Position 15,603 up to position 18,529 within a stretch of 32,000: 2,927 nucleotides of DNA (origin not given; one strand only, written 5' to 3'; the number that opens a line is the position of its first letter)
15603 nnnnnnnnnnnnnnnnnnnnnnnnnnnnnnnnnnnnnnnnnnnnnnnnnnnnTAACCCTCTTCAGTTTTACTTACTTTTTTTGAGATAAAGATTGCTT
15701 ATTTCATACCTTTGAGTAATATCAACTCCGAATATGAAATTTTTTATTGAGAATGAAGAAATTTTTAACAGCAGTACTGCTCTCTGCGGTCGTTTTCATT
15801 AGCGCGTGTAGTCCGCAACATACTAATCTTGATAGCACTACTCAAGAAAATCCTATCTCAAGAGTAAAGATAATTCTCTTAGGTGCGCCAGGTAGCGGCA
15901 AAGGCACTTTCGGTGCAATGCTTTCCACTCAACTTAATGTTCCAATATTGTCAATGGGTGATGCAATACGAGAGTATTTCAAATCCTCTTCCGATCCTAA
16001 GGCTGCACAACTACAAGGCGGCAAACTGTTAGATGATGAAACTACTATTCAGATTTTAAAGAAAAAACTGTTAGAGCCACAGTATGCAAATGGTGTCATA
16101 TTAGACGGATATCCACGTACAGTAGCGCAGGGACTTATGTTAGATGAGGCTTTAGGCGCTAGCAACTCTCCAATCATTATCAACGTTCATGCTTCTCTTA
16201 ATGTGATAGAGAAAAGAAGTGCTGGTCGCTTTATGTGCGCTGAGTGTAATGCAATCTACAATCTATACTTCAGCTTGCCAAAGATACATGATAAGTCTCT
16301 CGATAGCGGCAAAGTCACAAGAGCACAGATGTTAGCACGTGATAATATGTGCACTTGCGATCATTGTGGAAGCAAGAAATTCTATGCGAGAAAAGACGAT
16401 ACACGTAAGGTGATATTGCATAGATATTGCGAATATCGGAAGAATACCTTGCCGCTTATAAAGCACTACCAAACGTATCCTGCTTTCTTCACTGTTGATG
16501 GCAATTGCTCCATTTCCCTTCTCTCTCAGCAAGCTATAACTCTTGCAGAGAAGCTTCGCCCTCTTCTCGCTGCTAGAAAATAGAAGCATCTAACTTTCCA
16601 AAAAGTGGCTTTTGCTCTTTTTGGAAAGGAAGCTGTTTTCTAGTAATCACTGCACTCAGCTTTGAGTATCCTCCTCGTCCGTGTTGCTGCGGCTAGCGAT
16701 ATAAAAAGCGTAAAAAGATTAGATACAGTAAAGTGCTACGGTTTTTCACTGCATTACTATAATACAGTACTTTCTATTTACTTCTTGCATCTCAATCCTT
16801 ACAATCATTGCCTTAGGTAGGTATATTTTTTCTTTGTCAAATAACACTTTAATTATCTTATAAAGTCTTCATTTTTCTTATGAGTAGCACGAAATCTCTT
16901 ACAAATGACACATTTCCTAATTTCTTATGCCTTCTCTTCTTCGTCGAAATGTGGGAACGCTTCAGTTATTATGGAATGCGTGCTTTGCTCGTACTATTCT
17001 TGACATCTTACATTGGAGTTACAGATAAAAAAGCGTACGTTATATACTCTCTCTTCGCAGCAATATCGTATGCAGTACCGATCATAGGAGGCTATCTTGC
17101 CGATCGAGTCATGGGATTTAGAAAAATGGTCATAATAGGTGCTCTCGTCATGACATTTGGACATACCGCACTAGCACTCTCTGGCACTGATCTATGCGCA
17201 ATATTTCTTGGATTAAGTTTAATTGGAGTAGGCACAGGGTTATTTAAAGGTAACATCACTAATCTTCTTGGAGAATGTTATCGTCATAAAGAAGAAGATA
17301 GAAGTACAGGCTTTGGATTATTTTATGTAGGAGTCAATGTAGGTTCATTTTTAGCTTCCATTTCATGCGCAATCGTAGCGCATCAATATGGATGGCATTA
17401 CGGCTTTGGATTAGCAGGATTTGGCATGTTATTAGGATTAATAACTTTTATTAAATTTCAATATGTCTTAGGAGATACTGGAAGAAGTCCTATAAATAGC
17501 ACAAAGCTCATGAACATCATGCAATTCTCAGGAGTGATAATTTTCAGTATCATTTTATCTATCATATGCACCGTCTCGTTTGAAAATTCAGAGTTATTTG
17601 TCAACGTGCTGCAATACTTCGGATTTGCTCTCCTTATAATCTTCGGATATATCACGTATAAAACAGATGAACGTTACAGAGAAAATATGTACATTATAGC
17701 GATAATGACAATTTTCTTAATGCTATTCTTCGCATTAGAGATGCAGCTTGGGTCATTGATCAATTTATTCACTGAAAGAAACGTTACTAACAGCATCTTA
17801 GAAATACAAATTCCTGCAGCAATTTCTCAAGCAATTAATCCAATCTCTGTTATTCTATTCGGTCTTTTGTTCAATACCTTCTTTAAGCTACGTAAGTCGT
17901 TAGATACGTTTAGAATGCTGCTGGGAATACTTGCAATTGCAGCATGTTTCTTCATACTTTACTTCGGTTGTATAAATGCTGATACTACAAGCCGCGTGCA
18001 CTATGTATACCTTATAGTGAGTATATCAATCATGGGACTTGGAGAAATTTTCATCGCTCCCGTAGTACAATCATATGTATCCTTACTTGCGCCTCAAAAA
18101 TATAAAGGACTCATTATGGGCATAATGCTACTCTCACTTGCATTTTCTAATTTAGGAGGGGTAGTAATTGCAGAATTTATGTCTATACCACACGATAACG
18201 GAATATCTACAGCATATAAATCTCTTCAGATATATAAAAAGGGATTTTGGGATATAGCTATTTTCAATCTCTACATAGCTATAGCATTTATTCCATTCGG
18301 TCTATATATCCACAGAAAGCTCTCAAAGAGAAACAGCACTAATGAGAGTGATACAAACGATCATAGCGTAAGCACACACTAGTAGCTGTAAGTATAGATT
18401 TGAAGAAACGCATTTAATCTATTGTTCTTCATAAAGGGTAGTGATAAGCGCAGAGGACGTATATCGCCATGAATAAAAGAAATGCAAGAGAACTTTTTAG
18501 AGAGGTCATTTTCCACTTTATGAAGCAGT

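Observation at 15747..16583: Adenylate kinase paralog with a lipoprotein signal peptide, predicted to be exported or membrane-tethered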

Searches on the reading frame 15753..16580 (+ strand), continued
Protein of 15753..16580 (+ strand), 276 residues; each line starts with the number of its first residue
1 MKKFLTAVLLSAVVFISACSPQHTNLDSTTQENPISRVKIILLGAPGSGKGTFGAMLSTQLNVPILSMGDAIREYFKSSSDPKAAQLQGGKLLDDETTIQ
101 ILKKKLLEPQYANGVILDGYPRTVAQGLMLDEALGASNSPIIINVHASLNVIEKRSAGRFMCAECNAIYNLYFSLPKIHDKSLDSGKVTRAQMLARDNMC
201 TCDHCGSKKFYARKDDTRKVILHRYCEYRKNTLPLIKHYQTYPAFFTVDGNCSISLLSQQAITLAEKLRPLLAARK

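Call 48: find_encoding_contigs(protein=P0416, flank=6000, max_places=2)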
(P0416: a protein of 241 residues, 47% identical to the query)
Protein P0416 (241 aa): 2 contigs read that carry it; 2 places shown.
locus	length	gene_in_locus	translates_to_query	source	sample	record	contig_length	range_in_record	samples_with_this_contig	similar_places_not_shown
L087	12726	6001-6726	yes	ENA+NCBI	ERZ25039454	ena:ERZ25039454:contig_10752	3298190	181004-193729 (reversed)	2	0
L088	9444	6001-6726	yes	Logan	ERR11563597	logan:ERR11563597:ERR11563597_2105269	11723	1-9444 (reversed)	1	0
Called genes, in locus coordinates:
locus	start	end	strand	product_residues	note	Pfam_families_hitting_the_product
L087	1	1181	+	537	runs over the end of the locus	PF02463:SMC_N, PF13175:AAA_15 (faint), PF13476:AAA_23 (weak)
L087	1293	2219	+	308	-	PF19783:DUF6268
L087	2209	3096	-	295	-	PF20085:TGL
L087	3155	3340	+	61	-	-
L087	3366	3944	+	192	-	-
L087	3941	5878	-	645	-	PF00330:Aconitase, PF00694:Aconitase_C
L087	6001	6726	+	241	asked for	PF00406:ADK, PF13207:AAA_17, PF05191:ADK_lid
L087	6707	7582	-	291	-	-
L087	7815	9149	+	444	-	-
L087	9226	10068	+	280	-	PF13211:DUF4019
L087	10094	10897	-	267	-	PF00561:Abhydrolase_1, PF12697:Abhydrolase_6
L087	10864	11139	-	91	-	PF11731:Cdd1, PF10391:DNA_pol_lambd_f (weak), PF14520:HHH_5 (weak)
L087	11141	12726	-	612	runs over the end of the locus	PF00122:E1-E2_ATPase, PF00702:Hydrolase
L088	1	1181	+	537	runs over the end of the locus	PF02463:SMC_N, PF13175:AAA_15 (faint), PF13476:AAA_23 (weak)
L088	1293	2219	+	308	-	PF19783:DUF6268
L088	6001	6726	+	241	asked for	PF00406:ADK, PF13207:AAA_17, PF05191:ADK_lid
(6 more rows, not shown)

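Call 49: find_encoding_contigs(protein=P0302, flank=6000, max_places=2)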
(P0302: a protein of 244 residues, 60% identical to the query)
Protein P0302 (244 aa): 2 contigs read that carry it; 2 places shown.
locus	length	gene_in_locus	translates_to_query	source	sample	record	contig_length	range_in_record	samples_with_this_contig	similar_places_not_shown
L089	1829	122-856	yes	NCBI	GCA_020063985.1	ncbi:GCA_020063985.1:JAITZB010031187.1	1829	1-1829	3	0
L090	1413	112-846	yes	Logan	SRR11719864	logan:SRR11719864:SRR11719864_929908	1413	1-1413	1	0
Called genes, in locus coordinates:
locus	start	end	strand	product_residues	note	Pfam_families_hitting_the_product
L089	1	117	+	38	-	?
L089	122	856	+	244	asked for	PF00406:ADK, PF13207:AAA_17, PF13238:AAA_18 (faint), PF13671:AAA_33 (weak), PF05191:ADK_lid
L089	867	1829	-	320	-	?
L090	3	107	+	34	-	?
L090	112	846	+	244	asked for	PF00406:ADK, PF13207:AAA_17, PF13238:AAA_18 (faint), PF13671:AAA_33 (weak), PF05191:ADK_lid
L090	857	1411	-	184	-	?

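Call 54: list_cluster_members(proteins=[P0267, P0278, P0284, P0289, P0293, P0312, P0319, P0354, P0372, P0387])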
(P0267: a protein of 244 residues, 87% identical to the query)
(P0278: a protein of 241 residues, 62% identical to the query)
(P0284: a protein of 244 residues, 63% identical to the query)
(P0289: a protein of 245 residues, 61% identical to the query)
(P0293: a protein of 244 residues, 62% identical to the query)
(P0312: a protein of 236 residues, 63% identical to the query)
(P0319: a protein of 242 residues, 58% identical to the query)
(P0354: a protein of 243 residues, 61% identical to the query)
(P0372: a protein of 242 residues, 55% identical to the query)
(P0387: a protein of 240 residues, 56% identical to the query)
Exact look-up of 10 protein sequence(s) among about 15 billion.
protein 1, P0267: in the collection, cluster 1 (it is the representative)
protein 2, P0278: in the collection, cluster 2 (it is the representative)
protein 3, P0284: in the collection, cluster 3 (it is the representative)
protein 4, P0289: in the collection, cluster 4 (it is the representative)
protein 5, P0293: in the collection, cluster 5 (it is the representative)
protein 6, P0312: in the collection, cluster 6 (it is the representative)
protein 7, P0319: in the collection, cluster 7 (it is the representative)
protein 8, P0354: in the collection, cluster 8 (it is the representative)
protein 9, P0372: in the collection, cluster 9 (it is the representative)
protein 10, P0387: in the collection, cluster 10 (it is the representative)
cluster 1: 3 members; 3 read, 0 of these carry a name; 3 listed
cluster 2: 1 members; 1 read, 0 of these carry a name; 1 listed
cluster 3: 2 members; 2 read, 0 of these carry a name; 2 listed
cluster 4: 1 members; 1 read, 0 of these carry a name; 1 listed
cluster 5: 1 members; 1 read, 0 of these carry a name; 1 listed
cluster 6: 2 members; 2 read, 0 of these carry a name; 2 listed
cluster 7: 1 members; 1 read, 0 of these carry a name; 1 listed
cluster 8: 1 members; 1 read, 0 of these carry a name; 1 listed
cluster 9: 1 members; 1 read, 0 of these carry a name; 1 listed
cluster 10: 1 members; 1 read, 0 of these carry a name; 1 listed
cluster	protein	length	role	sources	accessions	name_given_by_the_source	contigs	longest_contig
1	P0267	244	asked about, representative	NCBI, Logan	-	-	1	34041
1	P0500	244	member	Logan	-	-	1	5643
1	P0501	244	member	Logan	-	-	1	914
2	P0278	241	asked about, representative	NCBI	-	-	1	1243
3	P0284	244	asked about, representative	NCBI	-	-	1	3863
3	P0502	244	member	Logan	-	-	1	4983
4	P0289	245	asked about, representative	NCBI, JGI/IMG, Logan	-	-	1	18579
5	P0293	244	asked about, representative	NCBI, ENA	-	-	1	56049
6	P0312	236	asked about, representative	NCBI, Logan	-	-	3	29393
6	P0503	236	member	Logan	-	-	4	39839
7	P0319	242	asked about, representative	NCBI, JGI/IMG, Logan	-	-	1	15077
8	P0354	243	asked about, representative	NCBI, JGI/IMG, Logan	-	-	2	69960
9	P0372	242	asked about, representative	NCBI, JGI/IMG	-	-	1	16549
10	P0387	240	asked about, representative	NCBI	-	-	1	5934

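Call 56: find_encoding_contigs(protein=P0354, flank=10000, max_places=2)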
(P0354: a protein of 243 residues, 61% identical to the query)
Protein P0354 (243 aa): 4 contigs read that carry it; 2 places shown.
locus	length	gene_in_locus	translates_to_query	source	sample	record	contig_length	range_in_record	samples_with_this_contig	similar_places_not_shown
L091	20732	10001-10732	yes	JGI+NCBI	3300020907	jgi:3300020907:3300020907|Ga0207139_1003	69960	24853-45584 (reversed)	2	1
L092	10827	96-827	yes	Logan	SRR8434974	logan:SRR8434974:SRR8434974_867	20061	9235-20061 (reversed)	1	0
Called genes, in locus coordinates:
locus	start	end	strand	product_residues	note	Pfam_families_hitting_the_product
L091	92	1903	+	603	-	PF13555:AAA_29 (faint), PF00005:ABC_tran, PF02463:SMC_N (faint), PF05729:NACHT (faint), PF13238:AAA_18 (faint), PF13304:AAA_21 (faint), PF00005:ABC_tran, PF16326:ABC_tran_CTD, +2 more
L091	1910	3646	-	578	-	-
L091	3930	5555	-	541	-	PF00118:Cpn60_TCP1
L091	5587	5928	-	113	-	PF00166:Cpn10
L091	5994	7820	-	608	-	PF08439:Peptidase_M3_N, PF01432:Peptidase_M3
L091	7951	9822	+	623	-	-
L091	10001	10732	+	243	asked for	PF00406:ADK, PF13207:AAA_17, PF13238:AAA_18, PF13671:AAA_33 (weak), PF05191:ADK_lid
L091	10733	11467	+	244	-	-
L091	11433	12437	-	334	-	PF00294:PfkB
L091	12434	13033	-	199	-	PF01066:CDP-OH_P_transf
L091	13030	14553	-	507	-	PF08323:Glyco_transf_5, PF13439:Glyco_transf_4, PF00534:Glycos_transf_1, PF13692:Glyco_trans_1_4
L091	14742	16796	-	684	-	-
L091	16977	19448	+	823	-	PF02096:60KD_IMP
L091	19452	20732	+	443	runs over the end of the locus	PF11638:DnaA_N (weak), PF25199:nSTAND_NTPase5 (faint), PF00308:Bac_DnaA, PF01695:IstB_IS21, PF00004:AAA, PF08299:Bac_DnaA_C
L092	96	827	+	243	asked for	PF00406:ADK, PF13207:AAA_17, PF13238:AAA_18, PF13671:AAA_33 (weak), PF05191:ADK_lid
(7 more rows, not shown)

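Call 57: find_encoding_contigs(protein=P0293, flank=10000, max_places=2)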
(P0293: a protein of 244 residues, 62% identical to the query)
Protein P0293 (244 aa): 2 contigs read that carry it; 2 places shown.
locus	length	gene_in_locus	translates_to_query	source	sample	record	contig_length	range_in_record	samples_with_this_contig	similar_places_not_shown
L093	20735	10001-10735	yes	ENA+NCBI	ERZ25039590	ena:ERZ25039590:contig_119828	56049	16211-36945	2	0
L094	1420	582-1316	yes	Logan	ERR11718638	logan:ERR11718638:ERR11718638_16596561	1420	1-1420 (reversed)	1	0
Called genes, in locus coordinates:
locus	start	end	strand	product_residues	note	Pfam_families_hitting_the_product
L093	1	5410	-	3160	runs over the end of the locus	PF12340:DUF3638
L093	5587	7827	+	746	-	PF00330:Aconitase, PF28406:AcnX_3rd (weak), PF00694:Aconitase_C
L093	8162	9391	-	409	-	PF07592:DDE_Tnp_ISAZ013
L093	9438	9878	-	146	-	PF12796:Ank_2, PF00023:Ank (faint), PF13606:Ank_3 (faint)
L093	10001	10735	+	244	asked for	PF00406:ADK, PF13207:AAA_17, PF05191:ADK_lid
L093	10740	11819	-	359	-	PF12799:LRR_4 (faint)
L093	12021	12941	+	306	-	-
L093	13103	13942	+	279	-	PF08282:Hydrolase_3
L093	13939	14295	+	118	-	PF02152:FolB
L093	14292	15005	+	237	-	PF00106:adh_short, PF08659:KR (weak), PF13561:adh_short_C2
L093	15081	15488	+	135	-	-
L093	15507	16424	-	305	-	PF01435:Peptidase_M48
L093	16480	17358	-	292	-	PF11004:Kdo_hydroxy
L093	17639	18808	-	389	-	PF00646:F-box (weak), PF08238:Sel1 (weak)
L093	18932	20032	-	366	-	PF11899:DUF3419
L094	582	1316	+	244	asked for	PF00406:ADK, PF13207:AAA_17, PF05191:ADK_lid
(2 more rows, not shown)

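Call 67: search_protein_families(library=ncbifam, proteins=[L091:1910-3643:-, L091:7951-9819:+, L091:10733-11464:+, L091:14742-16793:-, L091:16977-19445:+, L004:10225-11304:-, L004:14165-15247:+, L003:8445-9764:-, L003:12159-14204:+], max_evalue=0.00001)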
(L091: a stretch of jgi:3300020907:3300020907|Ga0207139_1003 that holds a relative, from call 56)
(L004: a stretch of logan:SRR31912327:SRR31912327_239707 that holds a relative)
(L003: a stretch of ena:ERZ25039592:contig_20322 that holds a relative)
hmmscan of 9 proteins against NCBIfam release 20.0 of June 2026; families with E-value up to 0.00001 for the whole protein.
L091:1910-3643:- (577 aa): 0 families

L091:7951-9819:+ (623 aa): 0 families

L091:10733-11464:+ (244 aa): 0 families

L091:14742-16793:- (683 aa): 0 families

L091:16977-19445:+ (823 aa): 21 families
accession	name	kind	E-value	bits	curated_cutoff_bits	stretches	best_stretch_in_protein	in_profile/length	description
NF002168.0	PRK01001.1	equivalog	2.7e-302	1005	670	1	1-820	1-780/795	membrane protein insertase YidC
NF002355.0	PRK01318.2-2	equivalog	1.6e-63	215.1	891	1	545-822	332-601/602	membrane protein insertase YidC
TIGR03592.1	yidC_oxa1_cterm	subfamily_domain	1e-59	201.8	84.3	1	613-816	1-191/191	membrane protein insertase YidC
NF002357.0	PRK01318.2-4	equivalog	2.4e-53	181.7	479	1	586-822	311-520/532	membrane protein insertase YidC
NF002352.0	PRK01318.1-3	equivalog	4.1e-52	178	447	1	547-821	321-555/562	membrane protein insertase YidC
NF002353.0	PRK01318.1-4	equivalog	8.1e-52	176.7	365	1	585-820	352-578/596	membrane protein insertase YidC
NF002358.0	PRK01318.2-5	equivalog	1e-46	159.9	605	1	601-816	328-537/545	membrane protein insertase YidC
NF002356.0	PRK01318.2-3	equivalog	1.2e-44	152.7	460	1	544-817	309-574/627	membrane protein insertase YidC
NF002351.0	PRK01318.1-1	equivalog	2.2e-44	152.1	740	1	586-819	329-535/545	membrane protein insertase YidC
NF002354.0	PRK01318.2-1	equivalog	1.5e-38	132.6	1094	1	596-822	335-538/548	membrane protein insertase YidC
NF002350.0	PRK01315.1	equivalog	4.2e-36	124.7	282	2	598-704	25-132/329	membrane protein insertase YidC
NF002359.0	PRK01318.2-6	equivalog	3e-33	115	600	1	596-807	362-570/624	membrane protein insertase YidC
NF002803.0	PRK02944.1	equivalog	1.9e-27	96.3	377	1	588-815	36-241/255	YidC family membrane integrase SpoIIIJ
NF002734.0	PRK02654.1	equivalog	1.3e-26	93.4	324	1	598-701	11-117/384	membrane protein insertase YidC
NF002899.0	PRK03449.1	equivalog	2.2e-25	89.6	276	1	611-702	29-120/359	membrane protein insertase YidC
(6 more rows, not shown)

L004:10225-11304:- (359 aa): 0 families

L004:14165-15247:+ (361 aa): 0 families

L003:8445-9764:- (439 aa): 0 families

L003:12159-14204:+ (682 aa): 0 families

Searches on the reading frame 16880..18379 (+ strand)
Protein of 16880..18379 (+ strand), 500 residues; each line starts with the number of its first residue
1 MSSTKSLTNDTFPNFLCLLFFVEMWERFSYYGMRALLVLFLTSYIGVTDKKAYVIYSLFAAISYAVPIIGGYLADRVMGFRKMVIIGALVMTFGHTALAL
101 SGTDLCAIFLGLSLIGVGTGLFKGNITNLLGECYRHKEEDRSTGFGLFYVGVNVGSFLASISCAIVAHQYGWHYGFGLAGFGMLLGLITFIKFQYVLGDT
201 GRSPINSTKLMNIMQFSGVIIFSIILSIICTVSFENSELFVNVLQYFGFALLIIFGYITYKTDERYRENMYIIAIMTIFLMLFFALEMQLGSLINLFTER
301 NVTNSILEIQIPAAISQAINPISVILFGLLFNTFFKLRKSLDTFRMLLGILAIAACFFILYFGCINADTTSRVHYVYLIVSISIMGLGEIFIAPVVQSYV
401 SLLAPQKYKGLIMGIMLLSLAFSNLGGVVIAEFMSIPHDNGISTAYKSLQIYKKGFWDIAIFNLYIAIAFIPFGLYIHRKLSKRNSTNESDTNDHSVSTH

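Call 4: search_protein_families(library=pfam, proteins=[window:16880-18379:+], max_evalue=0.01)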
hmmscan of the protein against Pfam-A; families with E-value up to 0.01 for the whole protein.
window:16880-18379:+ (500 aa): 2 families
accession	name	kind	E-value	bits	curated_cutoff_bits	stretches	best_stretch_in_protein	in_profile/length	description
PF00854.27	PTR2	-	8.7e-53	180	27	1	82-436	2-381/392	POT family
PF07690.21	MFS_1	-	5.1e-24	85.3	33.4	1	27-423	9-342/347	Major Facilitator Superfamily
